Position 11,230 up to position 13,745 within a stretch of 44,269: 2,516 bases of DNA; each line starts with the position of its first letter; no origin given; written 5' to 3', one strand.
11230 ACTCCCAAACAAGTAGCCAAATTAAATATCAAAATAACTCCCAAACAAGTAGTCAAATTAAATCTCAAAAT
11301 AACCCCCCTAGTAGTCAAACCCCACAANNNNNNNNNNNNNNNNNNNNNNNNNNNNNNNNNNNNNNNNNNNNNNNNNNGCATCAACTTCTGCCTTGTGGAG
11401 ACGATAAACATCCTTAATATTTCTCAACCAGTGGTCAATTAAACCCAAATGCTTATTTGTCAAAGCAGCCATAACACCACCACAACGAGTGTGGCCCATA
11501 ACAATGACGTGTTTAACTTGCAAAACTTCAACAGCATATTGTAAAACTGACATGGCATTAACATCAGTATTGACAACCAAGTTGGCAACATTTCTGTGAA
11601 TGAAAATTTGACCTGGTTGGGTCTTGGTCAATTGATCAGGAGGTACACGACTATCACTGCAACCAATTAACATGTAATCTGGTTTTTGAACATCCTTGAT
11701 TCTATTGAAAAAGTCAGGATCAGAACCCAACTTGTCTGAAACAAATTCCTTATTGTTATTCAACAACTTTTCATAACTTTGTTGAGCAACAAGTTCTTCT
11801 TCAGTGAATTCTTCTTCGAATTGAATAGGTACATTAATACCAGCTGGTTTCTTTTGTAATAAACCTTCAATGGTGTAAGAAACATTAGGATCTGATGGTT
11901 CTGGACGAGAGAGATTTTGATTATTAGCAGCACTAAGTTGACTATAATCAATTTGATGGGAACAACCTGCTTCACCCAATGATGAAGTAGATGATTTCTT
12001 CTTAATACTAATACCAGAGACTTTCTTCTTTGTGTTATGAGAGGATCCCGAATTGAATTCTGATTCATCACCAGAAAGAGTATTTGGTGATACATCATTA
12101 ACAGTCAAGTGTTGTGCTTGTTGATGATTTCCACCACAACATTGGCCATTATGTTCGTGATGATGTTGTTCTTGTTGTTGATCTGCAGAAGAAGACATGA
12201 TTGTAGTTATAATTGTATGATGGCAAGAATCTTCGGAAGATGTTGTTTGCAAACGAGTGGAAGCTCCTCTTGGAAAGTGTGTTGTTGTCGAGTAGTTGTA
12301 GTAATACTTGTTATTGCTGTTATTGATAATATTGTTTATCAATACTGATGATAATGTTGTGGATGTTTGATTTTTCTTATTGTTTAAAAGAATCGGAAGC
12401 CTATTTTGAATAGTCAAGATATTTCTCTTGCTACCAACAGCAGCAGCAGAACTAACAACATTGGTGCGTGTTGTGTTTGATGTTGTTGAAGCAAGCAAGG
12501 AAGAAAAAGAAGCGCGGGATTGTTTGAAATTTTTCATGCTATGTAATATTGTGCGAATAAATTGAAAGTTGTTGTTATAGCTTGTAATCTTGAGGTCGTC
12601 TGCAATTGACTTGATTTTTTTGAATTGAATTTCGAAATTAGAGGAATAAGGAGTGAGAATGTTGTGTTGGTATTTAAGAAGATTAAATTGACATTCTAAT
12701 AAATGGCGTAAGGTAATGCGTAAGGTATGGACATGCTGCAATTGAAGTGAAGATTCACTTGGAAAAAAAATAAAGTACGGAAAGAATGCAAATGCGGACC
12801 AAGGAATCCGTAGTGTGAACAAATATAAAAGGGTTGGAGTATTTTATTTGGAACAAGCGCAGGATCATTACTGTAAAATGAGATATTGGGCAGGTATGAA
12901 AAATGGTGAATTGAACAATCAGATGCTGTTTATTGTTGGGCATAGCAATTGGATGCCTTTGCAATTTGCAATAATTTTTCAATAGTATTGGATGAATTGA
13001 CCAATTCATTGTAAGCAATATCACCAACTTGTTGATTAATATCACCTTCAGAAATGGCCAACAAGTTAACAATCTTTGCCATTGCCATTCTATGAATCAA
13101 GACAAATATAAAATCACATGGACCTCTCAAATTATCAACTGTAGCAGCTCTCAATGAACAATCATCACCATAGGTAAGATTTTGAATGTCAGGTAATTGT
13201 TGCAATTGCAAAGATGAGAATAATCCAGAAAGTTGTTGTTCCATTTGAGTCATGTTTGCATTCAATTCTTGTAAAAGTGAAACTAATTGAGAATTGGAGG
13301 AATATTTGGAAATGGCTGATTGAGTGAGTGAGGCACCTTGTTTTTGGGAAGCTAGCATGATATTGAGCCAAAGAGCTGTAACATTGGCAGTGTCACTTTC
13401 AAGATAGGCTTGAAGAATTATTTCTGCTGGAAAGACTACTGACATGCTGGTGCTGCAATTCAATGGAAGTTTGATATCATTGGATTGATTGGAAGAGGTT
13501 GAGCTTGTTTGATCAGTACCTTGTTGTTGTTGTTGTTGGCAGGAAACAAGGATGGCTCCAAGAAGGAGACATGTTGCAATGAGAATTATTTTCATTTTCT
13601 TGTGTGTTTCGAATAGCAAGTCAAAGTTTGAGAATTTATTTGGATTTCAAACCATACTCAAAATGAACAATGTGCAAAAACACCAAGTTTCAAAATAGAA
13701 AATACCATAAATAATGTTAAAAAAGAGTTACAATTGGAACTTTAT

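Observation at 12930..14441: Tandem pair of divergent secreted four-cysteine glycoproteins with a shared unique core and no recognisable family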

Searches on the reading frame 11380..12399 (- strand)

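Call 66: search_protein_families(library=pfam, proteins=[window:11380-12399:-], max_evalue=0.001)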
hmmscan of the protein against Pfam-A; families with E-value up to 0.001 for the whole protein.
window:11380-12399:- (340 aa): 1 family
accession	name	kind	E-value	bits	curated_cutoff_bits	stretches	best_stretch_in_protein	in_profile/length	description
PF00484.24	Pro_CA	-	3.6e-37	128.5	25.7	1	242-337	1-100/156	Carbonic anhydrase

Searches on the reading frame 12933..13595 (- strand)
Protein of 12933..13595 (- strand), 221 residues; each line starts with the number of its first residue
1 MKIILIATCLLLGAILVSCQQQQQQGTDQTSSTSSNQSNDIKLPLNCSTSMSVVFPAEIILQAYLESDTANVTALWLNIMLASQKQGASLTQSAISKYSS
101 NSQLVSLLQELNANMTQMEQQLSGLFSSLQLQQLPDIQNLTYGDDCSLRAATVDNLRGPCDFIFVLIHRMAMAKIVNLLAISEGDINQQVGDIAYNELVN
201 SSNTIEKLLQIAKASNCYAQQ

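Call 4: search_protein_families(library=pfam, proteins=[window:12933-13595:-], max_evalue=1)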
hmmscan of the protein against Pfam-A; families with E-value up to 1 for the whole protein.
seq(221 aa): 1 family
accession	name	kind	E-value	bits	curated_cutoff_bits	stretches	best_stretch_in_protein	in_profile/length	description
PF25638.1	DUF5983_N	-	0.15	12.1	27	0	173-215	6-48/56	Family of unknown function (DUF5983) N-terminal domain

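Call 6: find_homologous_proteins(query=window:12933-13595:-, max_evalue=0.01)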
Query seq(221 aa) (221 aa): 2 proteins with E <= 0.01 among 225 candidates.
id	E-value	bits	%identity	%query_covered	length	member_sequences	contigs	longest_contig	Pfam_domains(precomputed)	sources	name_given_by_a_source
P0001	5.7e-100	351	99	77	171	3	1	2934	-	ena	-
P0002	1.7e-50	190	48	81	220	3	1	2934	-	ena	-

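Call 7: search_solved_structures(query=window:12933-13595:-, max_evalue=10)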
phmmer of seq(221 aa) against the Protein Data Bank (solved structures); distinct sequences matched with E-value up to 10: 1.
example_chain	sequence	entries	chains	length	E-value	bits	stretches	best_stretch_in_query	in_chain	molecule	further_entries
8vd6_A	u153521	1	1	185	1.3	12.2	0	172-212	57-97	CAP REPEAT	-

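Call 9: find_encoding_contigs(protein=P0002, flank=10000)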
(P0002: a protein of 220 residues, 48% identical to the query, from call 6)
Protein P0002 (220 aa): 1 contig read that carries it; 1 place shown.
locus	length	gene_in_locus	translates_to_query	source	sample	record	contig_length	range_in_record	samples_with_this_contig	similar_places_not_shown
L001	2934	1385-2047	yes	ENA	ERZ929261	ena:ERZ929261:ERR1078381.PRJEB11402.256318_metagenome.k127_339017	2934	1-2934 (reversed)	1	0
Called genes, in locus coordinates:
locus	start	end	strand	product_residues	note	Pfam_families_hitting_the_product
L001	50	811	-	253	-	PF00307:CH (weak), PF09851:SHOCT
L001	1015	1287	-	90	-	-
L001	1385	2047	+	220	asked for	-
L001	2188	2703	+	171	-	-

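Call 19: predict_structure(alignment_id=A2)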
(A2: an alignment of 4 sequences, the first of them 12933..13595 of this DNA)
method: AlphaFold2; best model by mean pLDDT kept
length: 221 residues; sequences in the alignment: 4
mean_pLDDT: 67.5   pTM: 0.64
mean pLDDT of the five models: 67.5, 65.4, 65.4, 64.7, 61.2
residues with pLDDT >= 90: 37; 70-90: 87; 50-70: 31; < 50: 66
segments of 3 or more residues with pLDDT < 50: 1-54, 141-151
pLDDT, mean of each block of 10 residues (from residue 1): 44 39 26 29 34 54 66 81 81 87 93 91 89 69 39 65 79 81 80 91 91 80 41
secondary structure, 60 per line:
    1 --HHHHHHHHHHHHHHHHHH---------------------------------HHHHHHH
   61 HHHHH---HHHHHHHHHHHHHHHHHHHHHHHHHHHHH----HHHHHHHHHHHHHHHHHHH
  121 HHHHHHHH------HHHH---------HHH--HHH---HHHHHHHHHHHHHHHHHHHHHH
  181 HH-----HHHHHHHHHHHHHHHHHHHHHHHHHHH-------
elements in order: H3-20 H54-65 H69-97 H102-128 H135-138 H159-182 H188-214

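Call 22: search_protein_representatives(alignment_id=A2)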
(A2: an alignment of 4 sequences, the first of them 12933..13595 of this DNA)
Query: 4 sequences, 213 profile positions. Proteins with E-value up to 0.001 (for the whole library): 2; up to 1e-10: 2; up to 1e-30: 2. The best 2 are listed.
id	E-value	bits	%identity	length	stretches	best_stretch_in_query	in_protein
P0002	2.3e-118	409.8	-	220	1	1-212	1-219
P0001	2.6e-96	337.7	-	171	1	43-213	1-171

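Call 28: fold_search(model_id=the predicted structure, library=pdb)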
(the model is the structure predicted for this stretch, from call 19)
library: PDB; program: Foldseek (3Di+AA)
matches with E <= 10: 648; with E <= 0.001: 0
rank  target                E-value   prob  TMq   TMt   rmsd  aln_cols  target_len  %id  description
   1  2wla                  9.1e-03  1.00  0.54  0.69   3.9       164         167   13  Streptococcus pyogenes Dpr (released 2009-09-15)
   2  2wlu                  1.1e-02  1.00  0.54  0.69   3.9       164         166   13  Iron-bound crystal structure of Streptococcus pyogenes Dpr (released 2009-09-15)
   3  2rbd_A                3.2e-02  1.00  0.46  0.62   6.1       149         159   13  CRYSTAL STRUCTURE OF A PUTATIVE SPORE COAT PROTEIN (BH2358) FROM BACILLUS HALODURANS C-125 AT 1.54 A RESOLUTION (released 2007-10-02)
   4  3hiu_B                4.5e-02  1.00  0.46  0.66   6.1       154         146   14  The crystal structure of protein (XCC3681) from Xanthomonas campestris pv. campestris str. ATCC 33913 (released 2009-07-14)
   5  3bt5                  5.2e-02  1.00  0.52  0.75   3.9       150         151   12  Crystal structure of DUF305 fragment from Deinococcus radiodurans (released 2008-01-15)
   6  2rbd_B                5.5e-02  1.00  0.47  0.64   6.6       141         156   14  CRYSTAL STRUCTURE OF A PUTATIVE SPORE COAT PROTEIN (BH2358) FROM BACILLUS HALODURANS C-125 AT 1.54 A RESOLUTION (released 2007-10-02)
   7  3hiu_A                6.0e-02  1.00  0.46  0.66   5.8       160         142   14  The crystal structure of protein (XCC3681) from Xanthomonas campestris pv. campestris str. ATCC 33913 (released 2009-07-14)
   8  6job_A                7.0e-02  1.00  0.45  0.56   4.1       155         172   14  Ferritin variant with "GMG" motif (released 2020-03-25)
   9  7jgk                  7.3e-02  1.00  0.46  0.55   4.2       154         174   12  Crystal Structure of the Ni-bound Human Heavy-chain variant 122H-delta C-star with 2,5-furandihyrdoxamate collected at 1 (released 2020-10-14)
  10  3ogh_A                7.7e-02  1.00  0.49  0.70   5.4       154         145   14  Crystal structure of yciE protein from E. coli CFT073, a member of ferritine-like superfamily of diiron-containing fou (released 2010-09-15)
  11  8j9l_A                7.7e-02  1.00  0.44  0.55   4.1       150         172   13  Crystal Structure of Human H-Ferritin variant 123F assembling in solution2 (released 2024-01-31)
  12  4etr_B                8.1e-02  1.00  0.48  0.82   5.9       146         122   10  X-ray structure of PA2169 from Pseudomonas aeruginosa (released 2013-01-09)
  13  2itb_B                8.1e-02  1.00  0.52  0.58   4.3       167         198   15  CRYSTAL STRUCTURE OF A PUTATIVE TRNA-(MS(2)IO(6)A)-HYDROXYLASE (PP_2188) FROM PSEUDOMONAS PUTIDA KT2440 AT 2.05 A RESO (released 2006-11-07)
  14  2chp_B                8.5e-02  1.00  0.51  0.74   3.5       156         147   10  Crystal structure of the dodecameric ferritin MrgA from B. subtilis 168 (released 2007-04-03)
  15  3ogh_B                9.8e-02  1.00  0.52  0.72   4.1       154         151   13  Crystal structure of yciE protein from E. coli CFT073, a member of ferritine-like superfamily of diiron-containing fou (released 2010-09-15)
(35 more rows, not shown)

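Call 31: find_related_loci(query=A2, collection=metagenome_contigs, flank=5000)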
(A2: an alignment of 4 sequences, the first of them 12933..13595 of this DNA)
Query A2 (221 aa) in metagenome_contigs; peptide patterns used: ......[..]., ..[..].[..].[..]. (x = any residue, [..] = any of these).
173 stretches matched a pattern, but none encodes a relative of the query by tblastn (E <= 1e-3).

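Call 38: find_encoding_contigs(protein=P0171, flank=10000, max_places=4)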
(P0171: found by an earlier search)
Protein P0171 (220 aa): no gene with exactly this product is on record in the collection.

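Call 40: search_solved_structures(query=A2, max_evalue=10)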
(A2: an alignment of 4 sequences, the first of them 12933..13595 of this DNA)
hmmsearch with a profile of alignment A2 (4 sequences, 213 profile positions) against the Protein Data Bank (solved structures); distinct sequences matched with E-value up to 10: 2.
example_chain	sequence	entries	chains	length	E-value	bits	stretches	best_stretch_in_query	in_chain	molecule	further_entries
9d83_C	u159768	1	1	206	0.34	13.7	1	55-126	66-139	Gp34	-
4tql_A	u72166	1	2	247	7.4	9.4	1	90-142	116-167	Three helix bundle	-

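Call 55: predict_structure(alignment_id=A3)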
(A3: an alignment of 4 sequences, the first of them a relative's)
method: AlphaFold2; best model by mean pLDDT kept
length: 220 residues; sequences in the alignment: 4
mean_pLDDT: 66.8   pTM: 0.64
mean pLDDT of the five models: 66.8, 65.6, 63.2, 62.9, 46.5
residues with pLDDT >= 90: 27; 70-90: 100; 50-70: 25; < 50: 68
segments of 3 or more residues with pLDDT < 50: 1-51, 137-150
pLDDT, mean of each block of 10 residues (from residue 1): 43 40 31 30 35 57 64 81 82 82 91 93 90 51 38 69 78 82 84 89 86 73
secondary structure, 60 per line:
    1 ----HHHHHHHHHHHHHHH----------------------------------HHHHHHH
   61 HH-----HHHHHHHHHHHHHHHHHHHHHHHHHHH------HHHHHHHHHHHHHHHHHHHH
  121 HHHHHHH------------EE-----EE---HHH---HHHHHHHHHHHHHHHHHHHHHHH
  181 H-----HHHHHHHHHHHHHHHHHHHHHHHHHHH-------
elements in order: H5-19 H54-62 H68-94 H101-127 H158-181 H187-213

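Call 57: fold_search(model_id=the predicted structure, library=viral)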
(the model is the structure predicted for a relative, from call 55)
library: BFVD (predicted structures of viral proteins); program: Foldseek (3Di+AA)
matches with E <= 10: 533; with E <= 0.001: 0
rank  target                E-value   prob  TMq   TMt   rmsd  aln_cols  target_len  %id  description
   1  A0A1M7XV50            8.3e-03  1.00  0.55  0.58   5.9       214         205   11  Uncharacterized protein [Cedratvirus A11]
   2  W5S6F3                8.7e-03  1.00  0.61  0.56  12.6       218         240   10  Uncharacterized protein [Pithovirus sibericum]
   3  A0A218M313            1.7e-02  1.00  0.50  0.61   4.4       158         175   10  Rubrerythrin diiron-binding domain-containing protein [Acidovorax phage ACP17]
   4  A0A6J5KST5            2.7e-02  1.00  0.51  0.60  16.9       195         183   11  Dps DNA-binding ferritin-like protein (Oxidative damage protectant) [uncultured Caudovirales phage]
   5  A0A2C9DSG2            3.0e-02  0.95  0.25  0.15  18.9       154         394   12  Uncharacterized protein [Western grey kangaroopox virus]
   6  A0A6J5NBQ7            3.1e-02  1.00  0.46  0.50  12.7       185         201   14  Dps DNA-binding ferritin-like protein (Oxidative damage protectant) [uncultured Caudovirales phage]
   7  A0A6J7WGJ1            4.0e-02  1.00  0.50  0.70   5.6       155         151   10  Dps DNA-binding ferritin-like protein (Oxidative damage protectant) [uncultured Caudovirales phage]
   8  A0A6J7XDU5            4.4e-02  1.00  0.51  0.35   4.2       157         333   11  Prohead protease [uncultured Caudovirales phage]
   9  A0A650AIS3            5.7e-02  0.60  0.22  0.07  21.2       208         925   12  (no name in the UniProt tables at hand)
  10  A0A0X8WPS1            7.7e-02  1.00  0.45  0.72   4.7       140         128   14  (no name in the UniProt tables at hand)
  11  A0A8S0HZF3            1.0e-01  0.91  0.39  0.39  10.9       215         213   17  (no name in the UniProt tables at hand)
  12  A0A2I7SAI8            1.1e-01  1.00  0.46  0.68   9.0       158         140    8  (no name in the UniProt tables at hand)
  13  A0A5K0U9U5            1.3e-01  0.54  0.26  0.22  22.6       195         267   13  Uncharacterized protein [Yasminevirus sp. GU-2018]
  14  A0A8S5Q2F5            1.4e-01  1.00  0.49  0.61   4.7       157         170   13  Uncharacterized protein [Siphoviridae sp. ctLqe90]
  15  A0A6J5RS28            1.5e-01  0.99  0.41  0.54   7.9       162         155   14  Dps DNA-binding ferritin-like protein (Oxidative damage protectant) [uncultured Caudovirales phage]
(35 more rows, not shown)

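Call 67: find_related_loci(query=A2, collection=viral_contigs, flank=3000)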
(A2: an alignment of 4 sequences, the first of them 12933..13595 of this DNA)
Query A2 (221 aa) in viral_contigs; peptide patterns used: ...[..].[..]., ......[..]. (x = any residue, [..] = any of these).
36 stretches matched a pattern, but none encodes a relative of the query by tblastn (E <= 1e-3).
